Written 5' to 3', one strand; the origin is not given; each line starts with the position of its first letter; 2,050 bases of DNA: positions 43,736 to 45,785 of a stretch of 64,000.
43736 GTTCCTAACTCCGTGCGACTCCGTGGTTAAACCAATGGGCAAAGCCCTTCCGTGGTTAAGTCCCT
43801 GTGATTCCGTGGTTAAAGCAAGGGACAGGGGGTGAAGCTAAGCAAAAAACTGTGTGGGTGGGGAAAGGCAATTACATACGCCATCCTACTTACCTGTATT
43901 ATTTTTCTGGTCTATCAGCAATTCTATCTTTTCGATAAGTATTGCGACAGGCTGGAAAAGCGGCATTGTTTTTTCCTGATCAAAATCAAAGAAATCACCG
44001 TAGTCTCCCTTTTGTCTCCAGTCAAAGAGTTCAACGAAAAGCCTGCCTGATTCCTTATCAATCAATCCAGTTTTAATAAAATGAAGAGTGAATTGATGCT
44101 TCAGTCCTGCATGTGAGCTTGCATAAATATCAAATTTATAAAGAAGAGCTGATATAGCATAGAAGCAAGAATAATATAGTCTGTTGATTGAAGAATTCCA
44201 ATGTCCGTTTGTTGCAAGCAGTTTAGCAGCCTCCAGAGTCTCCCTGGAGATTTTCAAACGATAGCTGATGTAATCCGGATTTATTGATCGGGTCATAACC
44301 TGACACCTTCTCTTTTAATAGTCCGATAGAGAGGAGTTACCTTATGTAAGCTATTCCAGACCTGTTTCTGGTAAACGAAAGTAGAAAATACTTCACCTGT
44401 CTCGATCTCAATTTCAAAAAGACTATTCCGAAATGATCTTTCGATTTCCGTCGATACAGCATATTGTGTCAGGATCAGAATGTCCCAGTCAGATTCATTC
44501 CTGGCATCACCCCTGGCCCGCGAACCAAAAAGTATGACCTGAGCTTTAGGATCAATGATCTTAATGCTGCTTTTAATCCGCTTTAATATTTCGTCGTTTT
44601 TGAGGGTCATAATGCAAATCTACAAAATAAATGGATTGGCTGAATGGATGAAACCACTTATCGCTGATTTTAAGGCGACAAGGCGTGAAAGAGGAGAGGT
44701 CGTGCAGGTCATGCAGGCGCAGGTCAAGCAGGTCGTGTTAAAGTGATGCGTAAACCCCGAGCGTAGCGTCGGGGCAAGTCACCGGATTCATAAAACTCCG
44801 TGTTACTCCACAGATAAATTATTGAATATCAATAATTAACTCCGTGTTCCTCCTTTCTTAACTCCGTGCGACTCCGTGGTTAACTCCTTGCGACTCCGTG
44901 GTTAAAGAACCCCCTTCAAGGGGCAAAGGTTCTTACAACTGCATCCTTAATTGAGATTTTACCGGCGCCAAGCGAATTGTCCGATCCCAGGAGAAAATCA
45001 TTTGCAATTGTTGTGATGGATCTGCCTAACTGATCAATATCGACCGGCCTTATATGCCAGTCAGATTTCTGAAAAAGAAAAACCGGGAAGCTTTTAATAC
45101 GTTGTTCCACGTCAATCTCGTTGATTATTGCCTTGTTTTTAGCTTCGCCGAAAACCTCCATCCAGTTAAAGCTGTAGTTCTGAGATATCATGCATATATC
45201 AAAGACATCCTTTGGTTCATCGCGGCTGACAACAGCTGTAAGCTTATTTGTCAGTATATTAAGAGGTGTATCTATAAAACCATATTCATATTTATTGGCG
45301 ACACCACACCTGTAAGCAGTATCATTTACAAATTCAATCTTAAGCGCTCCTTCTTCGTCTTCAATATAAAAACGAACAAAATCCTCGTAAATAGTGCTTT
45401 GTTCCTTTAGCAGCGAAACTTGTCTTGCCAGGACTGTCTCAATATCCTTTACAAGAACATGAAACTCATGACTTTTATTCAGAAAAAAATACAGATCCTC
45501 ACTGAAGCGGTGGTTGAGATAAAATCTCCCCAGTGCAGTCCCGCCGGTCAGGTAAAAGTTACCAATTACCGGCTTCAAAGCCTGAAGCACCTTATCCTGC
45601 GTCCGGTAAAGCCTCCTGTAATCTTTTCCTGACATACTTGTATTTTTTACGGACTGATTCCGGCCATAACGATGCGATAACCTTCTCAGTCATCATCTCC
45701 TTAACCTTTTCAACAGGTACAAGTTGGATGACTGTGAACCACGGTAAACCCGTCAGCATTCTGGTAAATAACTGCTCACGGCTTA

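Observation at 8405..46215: Genome-scale vocabulary of short tandem repeats and GC palindromes fills almost every intergenic space, with modules shared between distant loci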

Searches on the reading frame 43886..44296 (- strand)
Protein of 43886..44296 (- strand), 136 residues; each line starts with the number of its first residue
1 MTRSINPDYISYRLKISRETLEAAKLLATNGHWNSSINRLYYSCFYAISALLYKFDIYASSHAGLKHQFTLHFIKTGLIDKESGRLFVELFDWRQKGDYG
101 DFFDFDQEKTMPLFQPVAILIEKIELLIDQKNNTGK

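Call 10: search_protein_families(library=pfam, proteins=[window:43886-44296:-], max_evalue=0.01)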
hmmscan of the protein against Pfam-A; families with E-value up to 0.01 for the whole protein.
window:43886-44296:- (136 aa): 1 family
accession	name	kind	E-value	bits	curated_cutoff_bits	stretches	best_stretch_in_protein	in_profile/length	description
PF05168.19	HEPN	-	3.4e-14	53.5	22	1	12-119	3-109/117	HEPN domain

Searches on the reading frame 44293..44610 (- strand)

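Call 10: search_protein_families(library=pfam, proteins=[window:44293-44610:-], max_evalue=0.01)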
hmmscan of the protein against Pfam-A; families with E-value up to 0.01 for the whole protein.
window:44293-44610:- (105 aa): 4 families
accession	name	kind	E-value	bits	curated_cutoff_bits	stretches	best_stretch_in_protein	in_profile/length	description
PF01909.29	NTP_transf_2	-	3.6e-09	37.3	21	1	9-54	1-46/93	Nucleotidyltransferase domain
PF18765.7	Polbeta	-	1.5e-08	35.1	26.9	1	23-67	14-58/93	Polymerase beta, Nucleotidyltransferase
PF22600.2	MTPAP-like_central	-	9.3e-05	23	27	1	5-53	22-70/139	Poly(A) RNA polymerase, mitochondrial-like, central palm domain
PF14792.12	DNA_pol_B_palm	-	0.0059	17.3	25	1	7-71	9-73/113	DNA polymerase beta palm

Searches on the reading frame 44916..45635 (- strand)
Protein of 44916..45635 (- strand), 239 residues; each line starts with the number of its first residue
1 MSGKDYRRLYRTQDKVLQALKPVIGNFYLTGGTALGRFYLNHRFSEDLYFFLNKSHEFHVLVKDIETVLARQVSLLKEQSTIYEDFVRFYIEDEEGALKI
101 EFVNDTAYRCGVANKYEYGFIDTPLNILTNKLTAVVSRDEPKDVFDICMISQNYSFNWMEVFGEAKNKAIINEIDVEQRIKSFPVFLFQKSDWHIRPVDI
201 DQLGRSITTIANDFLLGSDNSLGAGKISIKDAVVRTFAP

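Call 80: search_protein_families(library=ncbifam, proteins=[window:44916-45635:-], max_evalue=0.01)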
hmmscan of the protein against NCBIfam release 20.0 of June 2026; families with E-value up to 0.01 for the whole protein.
window:44916-45635:- (239 aa): 1 family
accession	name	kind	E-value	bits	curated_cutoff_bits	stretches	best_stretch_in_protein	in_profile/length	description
NF008925.0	PRK12285.1-2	equivalog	0.008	15.2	451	0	11-91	48-129/365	tryptophan--tRNA ligase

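Call 81: search_protein_families(library=pfam, proteins=[window:44916-45635:-], max_evalue=0.001)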
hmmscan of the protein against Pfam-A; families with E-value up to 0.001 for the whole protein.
window:44916-45635:- (239 aa): 1 family
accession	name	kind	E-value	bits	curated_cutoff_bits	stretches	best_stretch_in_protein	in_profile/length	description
PF08843.17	AbiEii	-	4.3e-12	46.9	22.5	1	25-154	13-171/238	Nucleotidyl transferase AbiEii toxin, Type IV TA system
